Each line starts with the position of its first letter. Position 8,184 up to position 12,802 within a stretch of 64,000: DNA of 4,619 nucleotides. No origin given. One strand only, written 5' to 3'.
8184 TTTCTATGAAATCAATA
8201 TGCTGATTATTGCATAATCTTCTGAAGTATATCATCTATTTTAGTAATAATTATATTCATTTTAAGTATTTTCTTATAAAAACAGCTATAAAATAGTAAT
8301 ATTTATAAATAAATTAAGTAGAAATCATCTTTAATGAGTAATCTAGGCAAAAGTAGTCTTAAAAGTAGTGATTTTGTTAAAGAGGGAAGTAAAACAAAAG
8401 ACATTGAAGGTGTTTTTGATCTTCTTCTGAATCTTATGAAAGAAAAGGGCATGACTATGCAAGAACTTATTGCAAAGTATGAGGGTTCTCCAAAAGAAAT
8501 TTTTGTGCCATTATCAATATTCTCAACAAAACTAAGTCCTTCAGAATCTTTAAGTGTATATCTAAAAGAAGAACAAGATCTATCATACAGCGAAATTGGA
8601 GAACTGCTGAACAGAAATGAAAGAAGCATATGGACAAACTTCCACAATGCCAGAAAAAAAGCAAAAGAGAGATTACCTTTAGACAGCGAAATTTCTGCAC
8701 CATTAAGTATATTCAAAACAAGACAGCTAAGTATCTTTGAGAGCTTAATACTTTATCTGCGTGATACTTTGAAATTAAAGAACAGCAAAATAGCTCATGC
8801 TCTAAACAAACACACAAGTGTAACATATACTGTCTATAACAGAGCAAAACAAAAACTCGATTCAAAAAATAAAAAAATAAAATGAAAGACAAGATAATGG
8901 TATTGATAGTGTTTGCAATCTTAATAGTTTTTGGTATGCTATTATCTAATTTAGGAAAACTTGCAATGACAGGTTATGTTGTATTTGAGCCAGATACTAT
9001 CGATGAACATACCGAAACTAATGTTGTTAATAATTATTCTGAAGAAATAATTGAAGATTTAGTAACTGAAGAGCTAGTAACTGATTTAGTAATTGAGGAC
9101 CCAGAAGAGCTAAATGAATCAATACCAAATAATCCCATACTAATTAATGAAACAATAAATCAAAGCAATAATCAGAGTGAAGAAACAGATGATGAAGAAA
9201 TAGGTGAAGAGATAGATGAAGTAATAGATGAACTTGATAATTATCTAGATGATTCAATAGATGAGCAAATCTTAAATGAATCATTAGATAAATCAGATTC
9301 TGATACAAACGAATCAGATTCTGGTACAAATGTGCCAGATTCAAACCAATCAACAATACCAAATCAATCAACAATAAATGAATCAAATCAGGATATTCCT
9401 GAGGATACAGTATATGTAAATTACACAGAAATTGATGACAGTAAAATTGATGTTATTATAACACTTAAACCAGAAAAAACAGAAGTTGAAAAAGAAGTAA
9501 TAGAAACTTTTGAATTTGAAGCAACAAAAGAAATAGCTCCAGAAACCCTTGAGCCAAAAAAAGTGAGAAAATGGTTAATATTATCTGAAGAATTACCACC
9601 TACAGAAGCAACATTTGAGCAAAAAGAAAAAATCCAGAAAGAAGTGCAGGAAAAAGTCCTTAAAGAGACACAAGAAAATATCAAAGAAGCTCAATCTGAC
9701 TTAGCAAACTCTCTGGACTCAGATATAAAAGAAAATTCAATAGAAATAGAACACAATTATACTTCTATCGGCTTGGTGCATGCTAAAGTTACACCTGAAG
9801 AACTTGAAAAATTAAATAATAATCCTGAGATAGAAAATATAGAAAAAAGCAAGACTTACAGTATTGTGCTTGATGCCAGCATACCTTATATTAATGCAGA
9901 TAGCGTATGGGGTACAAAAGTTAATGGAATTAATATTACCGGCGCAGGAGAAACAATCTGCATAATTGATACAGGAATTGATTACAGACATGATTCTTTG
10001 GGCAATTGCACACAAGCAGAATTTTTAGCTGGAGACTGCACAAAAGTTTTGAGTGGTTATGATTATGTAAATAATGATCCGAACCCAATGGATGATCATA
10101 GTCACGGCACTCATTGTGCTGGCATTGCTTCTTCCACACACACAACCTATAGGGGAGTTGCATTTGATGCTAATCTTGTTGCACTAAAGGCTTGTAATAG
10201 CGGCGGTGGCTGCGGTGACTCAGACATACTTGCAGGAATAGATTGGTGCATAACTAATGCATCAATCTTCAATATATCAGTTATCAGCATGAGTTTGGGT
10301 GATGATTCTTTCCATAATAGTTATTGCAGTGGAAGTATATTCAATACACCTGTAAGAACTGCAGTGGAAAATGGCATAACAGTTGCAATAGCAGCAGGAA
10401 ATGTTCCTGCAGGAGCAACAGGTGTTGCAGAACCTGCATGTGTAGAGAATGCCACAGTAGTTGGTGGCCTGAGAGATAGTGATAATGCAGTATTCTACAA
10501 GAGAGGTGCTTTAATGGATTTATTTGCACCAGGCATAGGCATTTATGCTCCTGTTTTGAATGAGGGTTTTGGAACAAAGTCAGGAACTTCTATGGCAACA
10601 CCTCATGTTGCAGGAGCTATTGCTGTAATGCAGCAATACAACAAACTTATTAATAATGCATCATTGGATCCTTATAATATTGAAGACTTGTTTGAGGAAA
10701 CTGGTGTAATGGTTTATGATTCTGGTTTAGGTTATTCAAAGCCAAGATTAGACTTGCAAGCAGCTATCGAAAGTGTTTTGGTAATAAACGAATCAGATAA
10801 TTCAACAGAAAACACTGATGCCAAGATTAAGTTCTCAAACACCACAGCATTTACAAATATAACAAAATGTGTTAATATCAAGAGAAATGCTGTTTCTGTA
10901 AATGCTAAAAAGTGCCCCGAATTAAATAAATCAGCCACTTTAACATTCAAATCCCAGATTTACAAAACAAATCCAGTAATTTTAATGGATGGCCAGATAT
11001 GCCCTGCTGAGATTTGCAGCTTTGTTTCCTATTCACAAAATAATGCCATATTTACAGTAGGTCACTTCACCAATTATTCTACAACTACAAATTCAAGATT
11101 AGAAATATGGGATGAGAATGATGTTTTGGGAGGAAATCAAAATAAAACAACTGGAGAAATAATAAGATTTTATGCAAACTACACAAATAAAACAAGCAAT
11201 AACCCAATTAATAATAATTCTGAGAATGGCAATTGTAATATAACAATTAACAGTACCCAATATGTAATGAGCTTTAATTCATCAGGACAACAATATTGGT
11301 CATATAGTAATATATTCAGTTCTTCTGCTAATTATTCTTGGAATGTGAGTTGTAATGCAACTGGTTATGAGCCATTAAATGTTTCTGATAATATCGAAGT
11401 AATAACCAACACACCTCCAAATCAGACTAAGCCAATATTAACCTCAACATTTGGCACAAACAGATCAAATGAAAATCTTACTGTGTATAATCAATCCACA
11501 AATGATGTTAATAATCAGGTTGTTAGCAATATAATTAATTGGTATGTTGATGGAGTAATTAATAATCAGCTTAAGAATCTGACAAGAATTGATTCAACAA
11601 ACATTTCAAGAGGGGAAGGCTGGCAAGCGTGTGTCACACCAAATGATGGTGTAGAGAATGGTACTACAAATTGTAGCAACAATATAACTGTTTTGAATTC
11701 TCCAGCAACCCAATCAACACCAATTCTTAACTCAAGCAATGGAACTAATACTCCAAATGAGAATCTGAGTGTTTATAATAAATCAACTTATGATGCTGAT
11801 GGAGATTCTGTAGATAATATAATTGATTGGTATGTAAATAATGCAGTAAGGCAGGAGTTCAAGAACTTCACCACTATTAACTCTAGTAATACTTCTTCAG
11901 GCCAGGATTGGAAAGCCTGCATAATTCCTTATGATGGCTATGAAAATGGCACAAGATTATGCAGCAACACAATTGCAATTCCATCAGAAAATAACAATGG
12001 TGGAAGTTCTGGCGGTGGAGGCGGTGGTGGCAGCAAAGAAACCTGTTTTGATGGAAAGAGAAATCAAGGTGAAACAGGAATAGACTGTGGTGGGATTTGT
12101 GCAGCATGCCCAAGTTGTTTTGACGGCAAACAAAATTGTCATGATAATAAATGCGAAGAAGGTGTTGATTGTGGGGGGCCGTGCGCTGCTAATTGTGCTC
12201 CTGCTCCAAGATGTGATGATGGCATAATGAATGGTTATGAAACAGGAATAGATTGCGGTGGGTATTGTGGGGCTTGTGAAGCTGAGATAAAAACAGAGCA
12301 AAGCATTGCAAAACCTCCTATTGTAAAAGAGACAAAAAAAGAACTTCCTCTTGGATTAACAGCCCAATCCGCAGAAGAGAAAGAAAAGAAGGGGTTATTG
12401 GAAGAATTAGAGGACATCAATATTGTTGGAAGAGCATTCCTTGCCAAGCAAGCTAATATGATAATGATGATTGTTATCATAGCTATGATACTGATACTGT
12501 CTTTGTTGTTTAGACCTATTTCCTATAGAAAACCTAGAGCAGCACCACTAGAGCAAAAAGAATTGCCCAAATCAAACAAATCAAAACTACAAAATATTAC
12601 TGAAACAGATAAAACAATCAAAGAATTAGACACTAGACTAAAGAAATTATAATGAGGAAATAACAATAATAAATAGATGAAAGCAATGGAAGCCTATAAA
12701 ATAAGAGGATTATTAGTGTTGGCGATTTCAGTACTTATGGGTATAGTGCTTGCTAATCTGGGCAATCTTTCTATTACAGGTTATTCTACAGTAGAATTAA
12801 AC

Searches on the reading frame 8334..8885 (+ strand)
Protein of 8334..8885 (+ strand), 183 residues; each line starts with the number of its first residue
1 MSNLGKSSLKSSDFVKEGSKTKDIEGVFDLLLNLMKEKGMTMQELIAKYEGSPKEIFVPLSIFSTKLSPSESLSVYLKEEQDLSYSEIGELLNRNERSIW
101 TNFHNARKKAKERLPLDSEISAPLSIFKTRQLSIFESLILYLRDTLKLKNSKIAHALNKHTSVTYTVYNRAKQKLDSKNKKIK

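Call 20: search_protein_families(library=pfam, proteins=[window:8334-8885:+], max_evalue=0.001)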
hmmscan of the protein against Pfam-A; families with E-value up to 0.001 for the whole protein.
window:8334-8885:+ (183 aa): 1 family
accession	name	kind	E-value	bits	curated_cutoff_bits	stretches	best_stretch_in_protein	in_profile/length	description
PF08281.18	Sigma70_r4_2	-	1.4e-08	34.7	25.7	1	66-109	10-53/54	Sigma-70, region 4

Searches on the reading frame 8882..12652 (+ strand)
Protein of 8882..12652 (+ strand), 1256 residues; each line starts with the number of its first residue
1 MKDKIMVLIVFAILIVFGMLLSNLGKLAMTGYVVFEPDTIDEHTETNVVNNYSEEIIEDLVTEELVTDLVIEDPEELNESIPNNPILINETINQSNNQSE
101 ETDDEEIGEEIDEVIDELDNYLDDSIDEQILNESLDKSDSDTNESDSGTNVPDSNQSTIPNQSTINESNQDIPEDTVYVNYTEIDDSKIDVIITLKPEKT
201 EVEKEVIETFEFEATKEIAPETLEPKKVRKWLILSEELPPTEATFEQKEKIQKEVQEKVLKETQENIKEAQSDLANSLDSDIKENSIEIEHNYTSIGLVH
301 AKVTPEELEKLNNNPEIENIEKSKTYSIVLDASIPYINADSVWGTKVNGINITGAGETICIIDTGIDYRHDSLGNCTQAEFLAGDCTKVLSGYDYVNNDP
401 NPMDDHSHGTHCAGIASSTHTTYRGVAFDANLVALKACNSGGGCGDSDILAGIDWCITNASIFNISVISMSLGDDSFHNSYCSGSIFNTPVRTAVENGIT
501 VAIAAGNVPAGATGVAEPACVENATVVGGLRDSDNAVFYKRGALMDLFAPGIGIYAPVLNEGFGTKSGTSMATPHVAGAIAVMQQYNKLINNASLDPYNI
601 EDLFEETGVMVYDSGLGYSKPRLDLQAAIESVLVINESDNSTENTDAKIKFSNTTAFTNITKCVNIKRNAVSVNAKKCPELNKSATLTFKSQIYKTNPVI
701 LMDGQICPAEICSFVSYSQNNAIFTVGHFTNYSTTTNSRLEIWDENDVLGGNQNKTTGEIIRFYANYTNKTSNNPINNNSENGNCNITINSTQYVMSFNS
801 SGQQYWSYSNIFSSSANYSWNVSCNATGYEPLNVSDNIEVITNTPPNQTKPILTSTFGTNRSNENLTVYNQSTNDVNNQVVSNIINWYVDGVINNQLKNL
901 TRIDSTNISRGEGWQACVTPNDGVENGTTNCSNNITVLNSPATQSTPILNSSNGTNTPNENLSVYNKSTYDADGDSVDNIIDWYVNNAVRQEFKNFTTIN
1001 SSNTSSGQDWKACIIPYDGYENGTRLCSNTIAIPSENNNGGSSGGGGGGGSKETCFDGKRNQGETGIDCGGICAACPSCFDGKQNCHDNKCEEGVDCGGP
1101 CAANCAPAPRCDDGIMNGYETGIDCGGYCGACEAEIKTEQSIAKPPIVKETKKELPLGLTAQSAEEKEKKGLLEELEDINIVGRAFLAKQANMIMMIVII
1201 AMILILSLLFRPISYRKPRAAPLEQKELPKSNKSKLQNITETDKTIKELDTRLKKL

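Call 5: search_protein_families(library=pfam, proteins=[window:8882-12652:+], max_evalue=0.01)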
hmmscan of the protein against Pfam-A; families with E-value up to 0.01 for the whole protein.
window:8882-12652:+ (1256 aa): 2 families
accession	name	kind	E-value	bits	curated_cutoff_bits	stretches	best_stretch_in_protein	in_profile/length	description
PF00082.27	Peptidase_S8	-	1.2e-38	133.6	21.8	1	354-605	1-270/288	Subtilase family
PF05922.21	Inhibitor_I9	-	0.00014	22.9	21.2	1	264-327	12-80/82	Peptidase inhibitor I9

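Call 37: find_encoding_contigs(protein=window:8882-12652:+, flank=1000, max_places=3)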
Protein window:8882-12652:+ (1256 aa): no gene with exactly this product is on record in the collection.
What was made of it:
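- Tried and rejected: Exact look-up. find_encoding_contigs for the 1256-aa subtilase found nothing on record (call 37).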

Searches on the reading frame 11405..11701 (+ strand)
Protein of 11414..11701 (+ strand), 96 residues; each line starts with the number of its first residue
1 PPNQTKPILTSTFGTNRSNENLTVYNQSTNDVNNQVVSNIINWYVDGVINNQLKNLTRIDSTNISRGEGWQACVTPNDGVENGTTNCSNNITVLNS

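Call 8: search_protein_families(library=pfam, proteins=[window:11414-11701:+], max_evalue=10)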
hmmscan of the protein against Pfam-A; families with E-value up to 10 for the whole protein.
seq(96 aa): 2 families
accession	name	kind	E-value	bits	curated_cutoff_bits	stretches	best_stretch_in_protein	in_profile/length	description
PF16607.10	CYLD_phos_site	-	0.088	13.1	27.9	1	9-59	36-85/165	Phosphorylation region of CYLD, unstructured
PF15975.10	Flot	-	0.19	12.3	27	1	32-89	42-99/124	Flotillin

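Call 9: search_protein_families(library=ncbifam, proteins=[window:11414-11701:+], max_evalue=10)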
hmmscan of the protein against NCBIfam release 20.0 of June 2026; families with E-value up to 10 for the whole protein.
seq(96 aa): 1 family
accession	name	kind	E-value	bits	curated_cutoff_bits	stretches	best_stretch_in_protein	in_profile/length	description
NF009461.0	PRK12821.1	equivalog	0.12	11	399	1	6-65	347-406/477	aspartyl/glutamyl-tRNA amidotransferase subunit C-like protein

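Call 24: search_solved_structures(query=A1, max_evalue=10, show_alignments=2)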
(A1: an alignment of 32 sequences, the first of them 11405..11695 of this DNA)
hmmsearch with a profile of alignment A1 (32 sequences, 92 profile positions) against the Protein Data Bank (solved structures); distinct sequences matched with E-value up to 10: 4.
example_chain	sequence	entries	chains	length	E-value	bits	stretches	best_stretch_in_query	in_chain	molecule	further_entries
3l4c_A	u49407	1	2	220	1.5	12.3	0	16-43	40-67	Dedicator of cytokinesis protein 1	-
5kvu_A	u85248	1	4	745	1.8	12.1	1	30-69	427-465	Isocitrate dehydrogenase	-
7b9p_A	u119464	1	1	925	2.5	11.7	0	60-84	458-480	Vitamin B12-dependent ribonucleotide reductase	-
7b9q_A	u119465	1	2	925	2.5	11.7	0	60-84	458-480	Vitamin B12-dependent ribonucleotide reductase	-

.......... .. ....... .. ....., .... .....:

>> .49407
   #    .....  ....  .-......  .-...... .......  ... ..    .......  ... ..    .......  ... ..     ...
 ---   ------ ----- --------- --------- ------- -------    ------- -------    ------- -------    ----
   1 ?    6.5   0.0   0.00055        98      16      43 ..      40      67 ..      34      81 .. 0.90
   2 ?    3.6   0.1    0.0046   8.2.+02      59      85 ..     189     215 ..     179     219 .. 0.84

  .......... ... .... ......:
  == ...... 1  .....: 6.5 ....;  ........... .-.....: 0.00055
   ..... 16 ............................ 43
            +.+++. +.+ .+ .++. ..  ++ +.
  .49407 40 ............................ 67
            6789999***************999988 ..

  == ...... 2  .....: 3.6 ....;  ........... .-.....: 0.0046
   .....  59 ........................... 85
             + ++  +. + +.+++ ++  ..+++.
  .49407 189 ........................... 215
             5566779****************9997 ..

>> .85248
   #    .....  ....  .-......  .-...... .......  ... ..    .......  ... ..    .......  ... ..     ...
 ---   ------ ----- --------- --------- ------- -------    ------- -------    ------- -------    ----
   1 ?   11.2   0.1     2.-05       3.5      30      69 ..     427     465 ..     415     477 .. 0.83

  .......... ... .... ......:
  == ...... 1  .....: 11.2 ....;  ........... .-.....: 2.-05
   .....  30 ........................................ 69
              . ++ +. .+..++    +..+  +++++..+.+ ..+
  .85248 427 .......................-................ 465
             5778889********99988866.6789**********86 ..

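Call 27: search_protein_representatives(alignment_id=A1)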
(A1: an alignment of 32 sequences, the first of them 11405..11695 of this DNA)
Query: 32 sequences, 92 profile positions. Proteins with E-value up to 0.001 (for the whole library): 4811; up to 1e-10: 2514; up to 1e-30: 610. The best 150 are listed.
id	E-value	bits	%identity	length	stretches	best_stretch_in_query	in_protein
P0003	0.0e+00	1279.0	-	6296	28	2-89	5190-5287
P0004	0.0e+00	1076.3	-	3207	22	2-88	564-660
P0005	1.7e-278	916.1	-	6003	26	40-91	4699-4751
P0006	4.9e-259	853.7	-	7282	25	47-89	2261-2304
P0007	1.9e-239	790.9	-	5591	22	14-89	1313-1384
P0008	5.2e-227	751.1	-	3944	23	23-90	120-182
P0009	2.5e-191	636.7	-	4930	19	46-88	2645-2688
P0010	8.2e-187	622.2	-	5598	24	1-53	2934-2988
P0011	4.5e-177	591.0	-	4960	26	42-91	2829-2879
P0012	2.4e-157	527.8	-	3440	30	2-91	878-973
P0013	9.3e-155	519.5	-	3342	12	2-53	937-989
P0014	8.3e-154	516.4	-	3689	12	2-54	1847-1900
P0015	1.7e-153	515.4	-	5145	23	19-87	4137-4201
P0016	1.1e-152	512.9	-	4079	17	41-88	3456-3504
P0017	3.1e-151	508.2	-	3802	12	2-53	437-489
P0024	1.4e-135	458.0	-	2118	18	2-91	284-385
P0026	8.7e-132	445.9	-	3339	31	10-91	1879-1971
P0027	5.6e-127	430.4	-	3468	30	2-91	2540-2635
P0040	7.1e-103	353.2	-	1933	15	2-90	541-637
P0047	3.9e-94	325.2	-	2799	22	2-90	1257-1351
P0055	1.9e-90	313.4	-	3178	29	3-91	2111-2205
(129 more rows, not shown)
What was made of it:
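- Spread: call 27 finds 4811 clusters.
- Tried and rejected: The exhaustive profile search was needed (call 27).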

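Call 41: predict_structure(alignment_id=A3)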
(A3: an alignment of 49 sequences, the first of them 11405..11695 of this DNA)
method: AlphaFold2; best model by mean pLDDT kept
length: 97 residues; sequences in the alignment: 49
mean_pLDDT: 96.6   pTM: 0.86
mean pLDDT of the five models: 96.6, 96.5, 96.4, 96.3, 94.4
residues with pLDDT >= 90: 93; 70-90: 4; 50-70: 0; < 50: 0
segments of 3 or more residues with pLDDT < 50: none
pLDDT, mean of each block of 10 residues (from residue 1): 95 97 95 93 98 98 98 98 97 97
secondary structure, 60 per line:
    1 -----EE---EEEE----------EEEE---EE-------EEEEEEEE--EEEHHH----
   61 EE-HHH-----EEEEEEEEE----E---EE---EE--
elements in order: E11-14 E25-28 E41-48 E51-53 E72-80
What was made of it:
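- On FN3-type Ig-like fold - the bracket: Call 41 gives the DSSP.
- Fold: call 41 models the intact module at pLDDT 96.6 and pTM 0.86. The flank DSSP matches call 41 over 52 + 35 positions, apart from one single-residue E. Intact copies have the order N-mid-C and fold at pLDDT 96.6 (call 41).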

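Call 44: fold_search(model_id=the predicted structure, library=pdb)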
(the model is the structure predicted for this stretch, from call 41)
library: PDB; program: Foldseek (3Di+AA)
matches with E <= 10: 1088; with E <= 0.001: 0
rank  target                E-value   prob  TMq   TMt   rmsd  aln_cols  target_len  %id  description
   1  8orl_B                5.9e-03  1.00  0.62  0.59   4.1       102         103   15  Crystal structure of the S23226G missense variant of titin domain Fn3-56 (released 2023-08-23)
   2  8oq9_B                6.5e-03  1.00  0.62  0.60   4.1       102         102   15  Crystal structure of the titin domain Fn3-56 (released 2023-08-23)
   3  8oq9_A                1.5e-02  1.00  0.61  0.59   4.3       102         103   14  Crystal structure of the titin domain Fn3-56 (released 2023-08-23)
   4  8orl_C                1.6e-02  1.00  0.58  0.57   5.8       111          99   11  Crystal structure of the S23226G missense variant of titin domain Fn3-56 (released 2023-08-23)
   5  5fm5_M                1.6e-02  1.00  0.54  0.45   4.1       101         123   11  Crystal structure of the myomesin:obscurin-like-1 complex (released 2016-11-23)
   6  8oq9_C                1.7e-02  1.00  0.63  0.61   3.7       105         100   13  Crystal structure of the titin domain Fn3-56 (released 2023-08-23)
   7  8os3                  1.9e-02  1.00  0.58  0.56   4.5       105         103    8  Crystal structure of the titin domain Fn3-11 (released 2023-08-23)
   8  5fm4_B                2.1e-02  1.00  0.57  0.53   4.4        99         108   11  Structure of the C-terminally extended domain My4 of human myomesin (space group P21) (released 2016-11-23)
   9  4z2b                  2.3e-02  1.00  0.60  0.15   7.4       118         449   15  The structure of human PDE12 residues 161-609 in complex with GSK3036342A (released 2015-06-17)
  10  3dgc_R                2.3e-02  0.99  0.47  0.27   4.6       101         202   14  Structure of IL-22/IL-22R1 (released 2008-07-15)
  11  8orl_A                2.4e-02  1.00  0.60  0.57   5.6       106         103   12  Crystal structure of the S23226G missense variant of titin domain Fn3-56 (released 2023-08-23)
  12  4o00_B                2.4e-02  1.00  0.53  0.50   4.6        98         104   14  Crystal structure of the Titin A-band domain A3 (released 2014-12-24)
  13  8bxr                  2.8e-02  1.00  0.64  0.25   3.8       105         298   11  Titin FnIII-domain I109-I111 (I/A4-A/A6) from the MIR region (released 2023-02-15)
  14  4o00_A                2.8e-02  0.99  0.52  0.50   4.7        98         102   14  Crystal structure of the Titin A-band domain A3 (released 2014-12-24)
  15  4zkf                  3.5e-02  1.00  0.60  0.15   5.5       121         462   14  Crystal structure of human phosphodiesterase 12 (released 2015-06-17)
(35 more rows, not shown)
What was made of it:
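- On FN3-type Ig-like fold - the bracket: Call 44: the top 50 PDB matches are almost all FN3 domains, TM 0.5-0.7, probability ~1.0, but E >= 6e-3.
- Closest known: FN3. Same: TM 0.6-0.7 to titin FN3 domains (call 44).
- Call 44 finds its best PDB matches in titin, myomesin and cytokine-receptor FN3 domains, TM 0.6-0.7. The intact module folds alone as an Ig-like sandwich (calls 41, 44).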

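Call 54: list_cluster_members(proteins=[P0003, P0004])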
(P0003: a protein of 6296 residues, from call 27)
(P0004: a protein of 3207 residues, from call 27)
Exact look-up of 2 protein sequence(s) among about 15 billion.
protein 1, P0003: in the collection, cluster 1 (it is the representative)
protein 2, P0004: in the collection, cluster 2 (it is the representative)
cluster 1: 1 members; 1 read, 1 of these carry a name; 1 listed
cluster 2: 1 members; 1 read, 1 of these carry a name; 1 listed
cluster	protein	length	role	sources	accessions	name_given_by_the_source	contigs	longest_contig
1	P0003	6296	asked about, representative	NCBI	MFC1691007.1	LamG-like jellyroll fold domain-containing protein [Nanoarchaeota archaeon]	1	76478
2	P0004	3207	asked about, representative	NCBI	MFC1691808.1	LamG-like jellyroll fold domain-containing protein, partial [Nanoarchaeota archaeon]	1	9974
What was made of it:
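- On Split-domain + ligand-binding-domain unit of RTX adhesins: The organism is a Nanoarchaeota archaeon (call 54).
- Closest known: LamG / ConA-like giant surface proteins of DPANN archaea. Same: The present protein is annotated exactly this way (call 54).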

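Call 56: search_solved_structures(query=A3, max_evalue=1, show_alignments=2)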
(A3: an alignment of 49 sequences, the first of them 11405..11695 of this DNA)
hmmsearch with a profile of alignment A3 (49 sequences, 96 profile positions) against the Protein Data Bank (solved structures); distinct sequences matched with E-value up to 1: 46.
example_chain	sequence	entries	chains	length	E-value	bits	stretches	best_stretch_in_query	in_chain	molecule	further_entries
5lxk_A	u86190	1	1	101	0.018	18.4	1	37-95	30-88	Decoration protein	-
8zvi_a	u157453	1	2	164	0.025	18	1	37-95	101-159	Decoration protein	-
6hyg_A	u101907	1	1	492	0.027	17.9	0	25-58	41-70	IgHG1 and IgHG4 hybrid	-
1it9_L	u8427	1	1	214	0.029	17.8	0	14-45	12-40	HUMANIZED ANTIBODY HFE7A, LIGHT CHAIN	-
7ki6_H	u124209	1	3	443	0.13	15.7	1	3-55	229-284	1F5 heavy chain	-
9x9r_A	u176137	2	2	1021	0.15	15.5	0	2-95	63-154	Chitodextrinase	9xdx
7w9e_D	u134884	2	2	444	0.15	15.5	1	3-55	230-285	Anti-H5N1 hemagglutinin monoclonal anitbody H5M9 heavy chain | The heavy chain of 8D3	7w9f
3zg7_B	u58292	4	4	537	0.16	15.4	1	20-72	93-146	PENICILLIN-BINDING PROTEIN 4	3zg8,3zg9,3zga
7ki4_H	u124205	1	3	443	0.18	15.2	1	3-55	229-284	12B2 heavy chain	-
5vl3_Q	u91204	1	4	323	0.18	15.2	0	35-79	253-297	B-cell receptor CD22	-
6cnj_G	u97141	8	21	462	0.19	15.2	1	3-55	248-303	IgG1 Heavy Chain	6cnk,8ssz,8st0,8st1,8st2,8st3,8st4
5vkj_A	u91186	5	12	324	0.19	15.2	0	35-79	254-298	B-cell receptor CD22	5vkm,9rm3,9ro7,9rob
2aty_A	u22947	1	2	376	0.19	15.1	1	3-55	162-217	Complement receptor chimeric conjugate CR2-Ig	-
7zwm_D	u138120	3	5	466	0.19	15.1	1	3-55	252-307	10D8 heavy chain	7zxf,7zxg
7txz_E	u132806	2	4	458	0.2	15.1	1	3-55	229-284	nAH1.3 Fab heavy chain | Igh protein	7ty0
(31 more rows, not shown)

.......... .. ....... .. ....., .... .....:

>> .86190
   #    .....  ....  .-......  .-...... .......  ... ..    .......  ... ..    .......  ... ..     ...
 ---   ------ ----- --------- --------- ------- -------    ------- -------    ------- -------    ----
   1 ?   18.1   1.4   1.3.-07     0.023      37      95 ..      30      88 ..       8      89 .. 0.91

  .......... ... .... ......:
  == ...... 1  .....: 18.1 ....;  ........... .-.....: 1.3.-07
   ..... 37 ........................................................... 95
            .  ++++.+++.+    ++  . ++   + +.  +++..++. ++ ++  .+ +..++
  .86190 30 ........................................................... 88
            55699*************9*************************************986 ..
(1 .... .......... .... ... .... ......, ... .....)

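Call 57: list_cluster_members(proteins=[P0005, P0006, P0007, P0012, P0026, P0027, P0055, P0047, P0024, P0040])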
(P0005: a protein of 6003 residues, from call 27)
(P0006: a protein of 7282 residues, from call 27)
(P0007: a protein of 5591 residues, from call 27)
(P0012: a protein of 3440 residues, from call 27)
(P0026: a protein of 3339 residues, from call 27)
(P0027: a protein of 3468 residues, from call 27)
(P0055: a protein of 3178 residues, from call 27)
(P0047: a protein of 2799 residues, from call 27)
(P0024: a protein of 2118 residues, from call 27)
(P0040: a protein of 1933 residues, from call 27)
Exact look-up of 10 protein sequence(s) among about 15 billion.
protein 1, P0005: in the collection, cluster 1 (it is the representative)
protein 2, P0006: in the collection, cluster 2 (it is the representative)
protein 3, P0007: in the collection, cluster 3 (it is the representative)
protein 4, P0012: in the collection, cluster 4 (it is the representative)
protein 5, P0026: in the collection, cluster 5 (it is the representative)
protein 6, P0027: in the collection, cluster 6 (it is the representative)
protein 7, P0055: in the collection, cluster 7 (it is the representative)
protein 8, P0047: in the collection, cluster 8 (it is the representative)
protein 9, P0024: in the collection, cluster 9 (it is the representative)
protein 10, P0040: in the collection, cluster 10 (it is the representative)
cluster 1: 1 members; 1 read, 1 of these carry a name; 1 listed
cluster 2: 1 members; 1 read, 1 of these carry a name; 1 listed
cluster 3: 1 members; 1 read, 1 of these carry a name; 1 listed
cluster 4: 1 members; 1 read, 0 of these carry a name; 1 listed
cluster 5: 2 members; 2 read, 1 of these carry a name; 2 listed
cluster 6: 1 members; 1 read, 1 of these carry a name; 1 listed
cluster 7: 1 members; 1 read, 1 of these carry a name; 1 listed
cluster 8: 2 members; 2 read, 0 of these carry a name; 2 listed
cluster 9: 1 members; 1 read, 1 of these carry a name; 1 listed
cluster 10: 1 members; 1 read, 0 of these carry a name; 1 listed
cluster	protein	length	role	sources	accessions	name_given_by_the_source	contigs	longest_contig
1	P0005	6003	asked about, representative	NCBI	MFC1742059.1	DUF2341 domain-containing protein, partial [Nanoarchaeota archaeon]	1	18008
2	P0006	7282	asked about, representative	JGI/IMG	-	hypothetical protein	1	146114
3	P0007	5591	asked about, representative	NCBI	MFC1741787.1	LamG-like jellyroll fold domain-containing protein, partial [Nanoarchaeota archaeon]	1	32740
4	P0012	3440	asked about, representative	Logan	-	-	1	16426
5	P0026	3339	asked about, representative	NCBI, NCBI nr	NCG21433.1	MAG: hypothetical protein GWP91_20675 [Rhodobacterales bacterium] | hypothetical protein [Rhodobacterales bacterium]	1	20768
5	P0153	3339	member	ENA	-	-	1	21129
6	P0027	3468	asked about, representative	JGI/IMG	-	hypothetical protein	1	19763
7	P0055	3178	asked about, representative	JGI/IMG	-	hypothetical protein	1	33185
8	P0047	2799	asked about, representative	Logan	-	-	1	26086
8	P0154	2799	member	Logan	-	-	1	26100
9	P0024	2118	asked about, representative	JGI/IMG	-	hypothetical protein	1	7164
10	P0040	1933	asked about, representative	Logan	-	-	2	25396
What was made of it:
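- Public annotation sees only LamG (calls 54, 57).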
